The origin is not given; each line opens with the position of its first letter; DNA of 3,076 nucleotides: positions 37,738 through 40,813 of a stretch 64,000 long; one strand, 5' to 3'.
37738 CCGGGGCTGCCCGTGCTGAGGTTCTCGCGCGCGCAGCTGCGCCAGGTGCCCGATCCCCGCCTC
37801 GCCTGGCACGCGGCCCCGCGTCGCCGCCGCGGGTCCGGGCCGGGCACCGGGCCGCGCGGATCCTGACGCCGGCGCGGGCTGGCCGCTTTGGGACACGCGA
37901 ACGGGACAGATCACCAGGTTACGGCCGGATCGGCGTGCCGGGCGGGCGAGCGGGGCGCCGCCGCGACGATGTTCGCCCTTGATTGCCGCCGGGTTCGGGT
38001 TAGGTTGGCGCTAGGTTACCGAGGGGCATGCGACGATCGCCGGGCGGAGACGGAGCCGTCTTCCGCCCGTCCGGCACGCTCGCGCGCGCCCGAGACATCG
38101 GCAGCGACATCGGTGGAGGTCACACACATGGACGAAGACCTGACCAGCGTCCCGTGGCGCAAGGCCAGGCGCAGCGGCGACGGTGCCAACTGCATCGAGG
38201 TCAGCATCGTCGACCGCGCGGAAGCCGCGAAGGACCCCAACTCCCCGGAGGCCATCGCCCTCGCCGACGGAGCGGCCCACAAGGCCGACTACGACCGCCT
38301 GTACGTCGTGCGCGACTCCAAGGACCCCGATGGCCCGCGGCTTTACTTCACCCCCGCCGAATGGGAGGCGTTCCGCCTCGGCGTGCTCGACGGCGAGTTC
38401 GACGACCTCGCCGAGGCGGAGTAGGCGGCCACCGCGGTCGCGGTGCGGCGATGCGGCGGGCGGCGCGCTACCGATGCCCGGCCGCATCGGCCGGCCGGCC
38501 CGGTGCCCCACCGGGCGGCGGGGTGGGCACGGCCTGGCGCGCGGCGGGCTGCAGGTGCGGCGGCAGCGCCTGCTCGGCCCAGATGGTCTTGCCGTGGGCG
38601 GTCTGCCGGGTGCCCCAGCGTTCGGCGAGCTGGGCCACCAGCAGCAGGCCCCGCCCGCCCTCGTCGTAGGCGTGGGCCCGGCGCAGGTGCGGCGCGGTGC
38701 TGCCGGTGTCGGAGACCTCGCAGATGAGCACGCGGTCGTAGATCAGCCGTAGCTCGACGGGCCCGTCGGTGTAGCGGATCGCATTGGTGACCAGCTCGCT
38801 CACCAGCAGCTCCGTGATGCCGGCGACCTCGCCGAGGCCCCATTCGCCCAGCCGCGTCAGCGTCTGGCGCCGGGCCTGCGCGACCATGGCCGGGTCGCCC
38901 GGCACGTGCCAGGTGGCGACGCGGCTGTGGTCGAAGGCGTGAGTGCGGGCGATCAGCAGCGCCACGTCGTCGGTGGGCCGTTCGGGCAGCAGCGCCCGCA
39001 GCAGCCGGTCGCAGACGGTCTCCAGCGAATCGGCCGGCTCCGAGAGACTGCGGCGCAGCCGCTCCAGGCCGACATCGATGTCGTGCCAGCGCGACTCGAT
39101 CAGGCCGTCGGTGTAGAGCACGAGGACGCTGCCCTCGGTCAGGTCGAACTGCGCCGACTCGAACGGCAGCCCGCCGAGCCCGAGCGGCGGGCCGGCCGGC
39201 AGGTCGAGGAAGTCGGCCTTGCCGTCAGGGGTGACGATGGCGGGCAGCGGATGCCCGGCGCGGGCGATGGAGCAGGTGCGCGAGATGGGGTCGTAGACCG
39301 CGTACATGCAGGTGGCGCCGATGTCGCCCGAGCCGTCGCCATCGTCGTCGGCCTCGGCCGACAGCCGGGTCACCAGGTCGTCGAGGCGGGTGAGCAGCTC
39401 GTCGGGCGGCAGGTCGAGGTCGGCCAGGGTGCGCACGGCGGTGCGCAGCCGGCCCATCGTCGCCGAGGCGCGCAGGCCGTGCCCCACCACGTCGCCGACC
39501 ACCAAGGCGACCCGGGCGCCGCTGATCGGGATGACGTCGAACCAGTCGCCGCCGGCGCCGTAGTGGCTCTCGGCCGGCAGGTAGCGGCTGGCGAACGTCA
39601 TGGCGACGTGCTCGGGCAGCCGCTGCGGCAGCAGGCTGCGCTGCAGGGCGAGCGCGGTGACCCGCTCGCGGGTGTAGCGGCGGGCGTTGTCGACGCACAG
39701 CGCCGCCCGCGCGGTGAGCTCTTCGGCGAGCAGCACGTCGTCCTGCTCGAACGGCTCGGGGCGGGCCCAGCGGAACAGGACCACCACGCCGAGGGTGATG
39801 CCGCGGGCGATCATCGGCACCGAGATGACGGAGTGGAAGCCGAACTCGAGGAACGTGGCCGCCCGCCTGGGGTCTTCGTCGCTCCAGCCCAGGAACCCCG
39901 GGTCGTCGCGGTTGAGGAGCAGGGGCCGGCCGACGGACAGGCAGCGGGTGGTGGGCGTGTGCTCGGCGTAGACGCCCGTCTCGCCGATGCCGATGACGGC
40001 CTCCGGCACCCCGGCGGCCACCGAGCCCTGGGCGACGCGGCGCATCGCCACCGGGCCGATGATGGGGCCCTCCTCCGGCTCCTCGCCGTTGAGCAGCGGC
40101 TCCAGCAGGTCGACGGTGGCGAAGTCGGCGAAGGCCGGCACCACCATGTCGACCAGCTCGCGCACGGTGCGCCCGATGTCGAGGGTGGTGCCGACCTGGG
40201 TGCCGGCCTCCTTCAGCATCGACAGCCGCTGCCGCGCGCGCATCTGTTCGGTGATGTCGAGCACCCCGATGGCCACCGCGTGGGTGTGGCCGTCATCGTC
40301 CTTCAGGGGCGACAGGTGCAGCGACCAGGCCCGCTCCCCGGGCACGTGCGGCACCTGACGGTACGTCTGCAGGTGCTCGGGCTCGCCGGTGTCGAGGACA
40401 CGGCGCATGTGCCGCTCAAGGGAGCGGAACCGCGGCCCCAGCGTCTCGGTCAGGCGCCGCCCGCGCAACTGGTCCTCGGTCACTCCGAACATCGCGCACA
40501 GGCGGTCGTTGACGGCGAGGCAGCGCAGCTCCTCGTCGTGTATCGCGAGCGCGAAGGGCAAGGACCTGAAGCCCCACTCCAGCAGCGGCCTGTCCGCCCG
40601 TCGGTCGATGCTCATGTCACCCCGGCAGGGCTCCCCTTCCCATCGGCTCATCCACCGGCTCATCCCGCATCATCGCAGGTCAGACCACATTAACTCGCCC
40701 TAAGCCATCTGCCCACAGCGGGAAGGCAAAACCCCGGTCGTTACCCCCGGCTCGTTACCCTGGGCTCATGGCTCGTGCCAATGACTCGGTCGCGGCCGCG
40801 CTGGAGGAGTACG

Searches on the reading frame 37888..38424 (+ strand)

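Call 9: search_protein_families(library=ncbifam, proteins=[window:37888-38424:+], max_evalue=0.00001)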
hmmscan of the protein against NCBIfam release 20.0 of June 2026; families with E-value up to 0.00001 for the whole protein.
window:37888-38424:+ (178 aa): 0 families

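Call 10: search_protein_families(library=pfam, proteins=[window:37888-38424:+], max_evalue=0.00001)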
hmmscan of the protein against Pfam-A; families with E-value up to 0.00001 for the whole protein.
window:37888-38424:+ (178 aa): 1 family
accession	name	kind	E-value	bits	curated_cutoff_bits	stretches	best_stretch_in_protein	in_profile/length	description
PF04149.17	DUF397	-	1.9e-16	60.4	24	1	89-166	2-54/55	Domain of unknown function (DUF397)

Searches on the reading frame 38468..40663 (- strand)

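Call 9: search_protein_families(library=ncbifam, proteins=[window:38468-40663:-], max_evalue=0.00001)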
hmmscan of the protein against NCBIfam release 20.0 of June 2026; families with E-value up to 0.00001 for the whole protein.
window:38468-40663:- (731 aa): 2 families
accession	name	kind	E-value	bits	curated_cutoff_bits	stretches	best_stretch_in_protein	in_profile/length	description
TIGR00229.1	sensory_box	domain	5.5e-13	49.2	22.9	1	32-147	11-126/126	PAS domain S-box protein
NF041045.1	RsbA_anti_sig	subfamily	1.1e-11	44.5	210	1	588-694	185-298/303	anti-sigma factor RsbA family regulatory protein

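Call 10: search_protein_families(library=pfam, proteins=[window:38468-40663:-], max_evalue=0.00001)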
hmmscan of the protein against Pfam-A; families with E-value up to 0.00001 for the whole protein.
window:38468-40663:- (731 aa): 7 families
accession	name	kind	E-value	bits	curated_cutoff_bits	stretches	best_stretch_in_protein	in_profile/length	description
PF07228.17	SpoIIE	-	6e-55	186.6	25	1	382-574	2-191/192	Stage II sporulation protein E (SpoIIE)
PF08448.16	PAS_4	-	2.3e-19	70.1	23.1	1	32-140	1-108/110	PAS fold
PF01590.32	GAF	-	1.5e-11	45.4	22.4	1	229-323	54-132/133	GAF domain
PF13581.12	HATPase_c_2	-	1.3e-09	38.6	27.4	1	588-695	2-124/127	Histidine kinase-like ATPase domain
PF13185.12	GAF_2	-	8.7e-07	29.7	28.6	0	233-324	52-135/136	GAF domain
PF13426.13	PAS_9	-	1.6e-06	28.7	27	1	39-139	4-103/103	PAS domain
PF02518.31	HATPase_c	-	4.4e-06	27.5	26.4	0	619-695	8-104/111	Histidine kinase-, DNA gyrase B-, and HSP90-like ATPase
